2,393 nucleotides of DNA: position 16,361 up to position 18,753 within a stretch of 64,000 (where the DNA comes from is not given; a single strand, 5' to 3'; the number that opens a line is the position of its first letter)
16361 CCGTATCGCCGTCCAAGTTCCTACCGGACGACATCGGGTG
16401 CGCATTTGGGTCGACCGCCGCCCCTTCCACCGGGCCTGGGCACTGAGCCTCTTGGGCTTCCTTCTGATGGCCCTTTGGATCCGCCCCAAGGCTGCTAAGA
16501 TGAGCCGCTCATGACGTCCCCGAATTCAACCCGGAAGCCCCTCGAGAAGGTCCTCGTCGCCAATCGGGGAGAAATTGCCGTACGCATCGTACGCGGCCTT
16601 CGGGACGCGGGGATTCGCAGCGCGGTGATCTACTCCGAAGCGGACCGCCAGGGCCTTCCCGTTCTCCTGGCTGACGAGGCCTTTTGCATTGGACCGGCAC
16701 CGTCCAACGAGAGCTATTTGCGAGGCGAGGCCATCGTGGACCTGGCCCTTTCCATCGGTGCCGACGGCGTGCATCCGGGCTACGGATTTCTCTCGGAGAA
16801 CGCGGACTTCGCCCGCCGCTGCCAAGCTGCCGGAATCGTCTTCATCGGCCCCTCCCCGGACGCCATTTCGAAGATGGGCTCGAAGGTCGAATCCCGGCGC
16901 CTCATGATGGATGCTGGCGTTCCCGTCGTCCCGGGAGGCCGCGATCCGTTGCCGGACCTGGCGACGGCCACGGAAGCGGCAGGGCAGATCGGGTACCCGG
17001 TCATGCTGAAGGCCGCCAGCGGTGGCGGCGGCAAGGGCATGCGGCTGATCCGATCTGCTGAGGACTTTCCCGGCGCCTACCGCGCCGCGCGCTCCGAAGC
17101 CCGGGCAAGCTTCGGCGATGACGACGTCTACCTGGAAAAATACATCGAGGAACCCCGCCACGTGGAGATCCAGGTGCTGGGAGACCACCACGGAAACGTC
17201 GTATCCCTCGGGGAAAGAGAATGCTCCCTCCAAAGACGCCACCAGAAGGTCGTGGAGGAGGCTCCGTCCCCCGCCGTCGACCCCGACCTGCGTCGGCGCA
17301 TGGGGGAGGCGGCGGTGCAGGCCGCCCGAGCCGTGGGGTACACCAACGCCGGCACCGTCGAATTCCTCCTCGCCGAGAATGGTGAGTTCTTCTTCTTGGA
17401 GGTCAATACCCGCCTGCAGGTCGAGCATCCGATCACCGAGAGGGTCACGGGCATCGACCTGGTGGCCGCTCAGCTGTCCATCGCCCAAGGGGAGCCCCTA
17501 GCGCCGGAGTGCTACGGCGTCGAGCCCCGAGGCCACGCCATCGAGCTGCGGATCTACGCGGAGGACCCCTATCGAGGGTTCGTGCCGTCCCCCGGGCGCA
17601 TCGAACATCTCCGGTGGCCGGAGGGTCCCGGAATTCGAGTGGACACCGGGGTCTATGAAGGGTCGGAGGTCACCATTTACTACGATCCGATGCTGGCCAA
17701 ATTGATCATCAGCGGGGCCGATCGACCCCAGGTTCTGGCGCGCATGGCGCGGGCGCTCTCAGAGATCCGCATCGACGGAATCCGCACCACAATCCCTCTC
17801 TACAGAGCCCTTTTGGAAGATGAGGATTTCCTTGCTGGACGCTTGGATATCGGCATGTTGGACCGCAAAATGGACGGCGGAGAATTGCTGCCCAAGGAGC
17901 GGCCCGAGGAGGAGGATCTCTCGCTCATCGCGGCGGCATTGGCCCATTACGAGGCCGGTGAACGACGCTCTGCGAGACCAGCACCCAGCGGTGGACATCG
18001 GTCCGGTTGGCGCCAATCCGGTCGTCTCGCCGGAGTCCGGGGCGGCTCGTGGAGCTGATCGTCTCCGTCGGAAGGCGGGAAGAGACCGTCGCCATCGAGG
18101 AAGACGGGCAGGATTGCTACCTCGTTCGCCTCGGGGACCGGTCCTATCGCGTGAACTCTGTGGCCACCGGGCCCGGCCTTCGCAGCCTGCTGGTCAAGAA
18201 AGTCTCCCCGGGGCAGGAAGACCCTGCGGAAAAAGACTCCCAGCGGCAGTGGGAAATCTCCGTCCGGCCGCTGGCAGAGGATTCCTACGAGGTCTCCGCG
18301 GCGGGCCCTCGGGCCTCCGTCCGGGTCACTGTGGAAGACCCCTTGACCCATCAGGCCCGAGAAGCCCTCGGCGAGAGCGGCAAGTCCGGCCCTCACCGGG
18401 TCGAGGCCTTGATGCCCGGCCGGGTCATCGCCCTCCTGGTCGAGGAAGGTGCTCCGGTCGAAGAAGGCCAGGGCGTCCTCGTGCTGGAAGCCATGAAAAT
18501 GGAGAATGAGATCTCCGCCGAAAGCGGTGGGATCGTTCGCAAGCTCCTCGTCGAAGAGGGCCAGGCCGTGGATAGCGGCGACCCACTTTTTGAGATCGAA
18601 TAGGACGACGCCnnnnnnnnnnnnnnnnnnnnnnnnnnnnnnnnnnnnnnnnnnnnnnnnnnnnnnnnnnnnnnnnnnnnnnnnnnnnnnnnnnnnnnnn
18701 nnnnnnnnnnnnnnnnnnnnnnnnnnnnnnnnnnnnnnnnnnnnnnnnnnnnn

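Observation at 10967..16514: DPPR-synthase-like UbiA enzyme divergently paired with two tandem giant GT-C-like membrane proteins: a polyprenyl-phospho-pentose glycosylation module outside the mycobacterial context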

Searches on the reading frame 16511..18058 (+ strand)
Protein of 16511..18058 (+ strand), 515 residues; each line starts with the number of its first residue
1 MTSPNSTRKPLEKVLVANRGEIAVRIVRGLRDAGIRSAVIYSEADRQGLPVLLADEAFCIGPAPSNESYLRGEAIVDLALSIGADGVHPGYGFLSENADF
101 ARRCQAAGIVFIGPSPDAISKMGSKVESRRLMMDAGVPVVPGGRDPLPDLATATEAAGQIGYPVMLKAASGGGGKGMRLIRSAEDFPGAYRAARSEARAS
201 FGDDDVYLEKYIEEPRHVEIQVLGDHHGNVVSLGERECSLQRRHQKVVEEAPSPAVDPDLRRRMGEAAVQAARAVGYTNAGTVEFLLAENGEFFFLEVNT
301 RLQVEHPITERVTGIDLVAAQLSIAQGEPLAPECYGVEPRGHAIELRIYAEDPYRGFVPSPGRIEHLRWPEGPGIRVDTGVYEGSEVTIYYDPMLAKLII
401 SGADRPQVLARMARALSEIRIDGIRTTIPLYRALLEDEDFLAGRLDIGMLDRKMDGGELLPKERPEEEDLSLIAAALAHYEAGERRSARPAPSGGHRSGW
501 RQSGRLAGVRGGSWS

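Call 9: search_protein_families(library=pfam, proteins=[window:16511-18058:+], max_evalue=0.001)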
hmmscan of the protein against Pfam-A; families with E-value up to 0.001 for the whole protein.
window:16511-18058:+ (515 aa): 5 families
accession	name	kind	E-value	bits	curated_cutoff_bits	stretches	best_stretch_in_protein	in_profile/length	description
PF02786.22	CPSase_L_D2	-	1.5e-76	257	19.8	1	125-331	2-209/211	Carbamoyl-phosphate synthase L chain, ATP binding domain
PF00289.28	Biotin_carb_N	-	2.4e-41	141.1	25.5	1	11-119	2-110/110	Biotin carboxylase, N-terminal domain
PF02785.25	Biotin_carb_C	-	2.6e-39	134.1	32.4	1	345-451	1-107/108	Biotin carboxylase C-terminal domain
PF07478.18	Dala_Dala_lig_C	-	2.5e-11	43.9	24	1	154-300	29-174/204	D-ala D-ala ligase C-terminus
PF02222.28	ATP-grasp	-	1.5e-08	35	27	1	151-301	20-162/179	ATP-grasp domain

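Call 71: search_protein_families(library=ncbifam, proteins=[window:16511-18058:+], max_evalue=0.00001)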
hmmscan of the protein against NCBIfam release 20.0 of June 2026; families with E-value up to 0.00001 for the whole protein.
window:16511-18058:+ (515 aa): 29 families (the best 25 are shown)
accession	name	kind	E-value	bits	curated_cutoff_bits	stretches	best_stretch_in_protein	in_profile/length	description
NF006367.0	PRK08591.1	subfamily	5.3e-190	631.9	597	1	11-454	2-445/451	acetyl-CoA carboxylase biotin carboxylase subunit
NF006406.0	PRK08654.1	equivalog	1.2e-185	617.7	739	1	11-453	2-443/499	acetyl-CoA carboxylase biotin carboxylase subunit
TIGR00514.1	accC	equivalog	3.2e-184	613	626.5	1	11-454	2-445/449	acetyl-CoA carboxylase biotin carboxylase subunit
NF009471.0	PRK12833.1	equivalog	2.1e-176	587.1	686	1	9-455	3-449/467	acetyl-CoA carboxylase biotin carboxylase subunit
NF009554.0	PRK12999.1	equivalog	2.6e-174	581.9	965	1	9-474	3-476/1147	pyruvate carboxylase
NF004085.0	PRK05586.1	equivalog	9.9e-172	571.8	723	1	11-454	2-445/448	acetyl-CoA carboxylase biotin carboxylase subunit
NF005525.0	PRK07178.1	equivalog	8e-169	562.2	768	1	11-479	2-467/471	acetyl-CoA carboxylase biotin carboxylase subunit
TIGR02712.1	urea_carbox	equivalog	2.9e-161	538.7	1303.85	1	12-452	2-441/1201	urea carboxylase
NF006287.0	PRK08463.1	equivalog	3.7e-159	530.6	775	1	11-478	2-472/479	acetyl-CoA carboxylase subunit A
TIGR01235.1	pyruv_carbox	equivalog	5e-158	527.7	1114.45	1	13-453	1-451/1143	pyruvate carboxylase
NF006286.0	PRK08462.1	equivalog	3e-154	514.1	740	1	9-453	2-444/445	acetyl-CoA carboxylase biotin carboxylase subunit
TIGR01369.1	CPSaseII_lrg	equivalog_domain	1.2e-12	46.3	1027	1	99-338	644-877/1052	carbamoyl-phosphate synthase (glutamine-hydrolyzing) large subunit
TIGR01205.1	D_ala_D_alaTIGR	subfamily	2.6e-12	46.3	245.65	1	105-300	87-285/318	D-alanine--D-alanine ligase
NF002378.0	PRK01372.1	subfamily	6.9e-12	44.7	243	1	124-300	100-269/305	D-alanine--D-alanine ligase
TIGR00768.1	rimK_fam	subfamily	4.3e-10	39.4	143.4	1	97-318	61-269/276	RimK family alpha-L-glutamate ligase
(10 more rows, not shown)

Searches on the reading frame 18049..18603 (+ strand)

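Call 28: search_protein_families(library=pfam, proteins=[window:18049-18603:+], max_evalue=0.001)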
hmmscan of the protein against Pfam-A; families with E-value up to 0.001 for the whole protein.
window:18049-18603:+ (184 aa): 4 families
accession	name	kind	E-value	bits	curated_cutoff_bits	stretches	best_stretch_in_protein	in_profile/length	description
PF00364.28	Biotin_lipoyl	-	2.7e-19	69.2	22.1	1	122-183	7-73/73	Biotin-requiring enzyme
PF13533.13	Biotin_lipoyl_2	-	3.5e-10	39.9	29.8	1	155-184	3-32/32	Biotin-lipoyl like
PF13437.12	HlyD_3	-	2.3e-05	25.5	22.2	0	155-183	2-30/106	HlyD family secretion protein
PF16576.10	HlyD_D23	-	0.00038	20.2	30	0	152-183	108-139/214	Barrel-sandwich domain of CusB or HlyD membrane-fusion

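Call 71: search_protein_families(library=ncbifam, proteins=[window:18049-18603:+], max_evalue=0.00001)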
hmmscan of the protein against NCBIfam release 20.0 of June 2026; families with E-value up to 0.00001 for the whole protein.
window:18049-18603:+ (184 aa): 18 families
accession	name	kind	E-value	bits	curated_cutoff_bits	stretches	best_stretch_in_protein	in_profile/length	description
NF004173.0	PRK05641.1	equivalog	8.5e-27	94.6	199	1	88-183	57-152/153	putative acetyl-CoA carboxylase biotin carboxyl carrier protein subunit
NF005117.0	PRK06549.1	equivalog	3.1e-20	73.1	159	1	91-183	38-129/130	acetyl-CoA carboxylase biotin carboxyl carrier protein subunit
NF006761.0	PRK09282.1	domain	1e-19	70.5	402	1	97-184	508-590/591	pyruvate carboxylase subunit B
NF010643.0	PRK14040.1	subfamily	2.9e-18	65.7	892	1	17-183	475-594/595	oxaloacetate decarboxylase subunit alpha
NF006079.0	PRK08225.1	equivalog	2.4e-17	62.8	95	1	117-184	3-70/70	acetyl-CoA carboxylase biotin carboxyl carrier protein subunit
TIGR01108.1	oadA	equivalog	4.2e-16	58.5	756.5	1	64-178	459-580/582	sodium-extruding oxaloacetate decarboxylase subunit alpha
NF009554.0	PRK12999.1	equivalog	4.6e-16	57.8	965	1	91-184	1053-1146/1147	pyruvate carboxylase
TIGR01235.1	pyruv_carbox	equivalog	4.8e-15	54.1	1114.45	1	93-184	1052-1143/1143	pyruvate carboxylase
NF004547.1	PRK05889.1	equivalog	5e-13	49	75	1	118-180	5-67/71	biotin/lipoyl-binding carrier protein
TIGR02712.1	urea_carbox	equivalog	5.2e-13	47.6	1303.85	1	110-183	1127-1200/1201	urea carboxylase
TIGR00531.1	BCCP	equivalog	7.9e-13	49.2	115.2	1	131-184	102-155/156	acetyl-CoA carboxylase biotin carboxyl carrier protein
NF010645.0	PRK14042.1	equivalog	1.5e-12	47.1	1182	1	100-183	510-593/596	pyruvate carboxylase subunit B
NF047903.1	MmDecMmdC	equivalog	2.1e-11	44.4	200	1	111-180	59-128/132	methylmalonyl-CoA decarboxylase subunit gamma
NF005457.0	PRK07051.1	equivalog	2.9e-11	43.4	87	1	145-184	40-79/80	acetyl-CoA carboxylase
TIGR01843.1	type_I_hlyD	subfamily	2.9e-08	33.1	208.65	0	159-183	50-74/422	HlyD family type I secretion periplasmic adaptor subunit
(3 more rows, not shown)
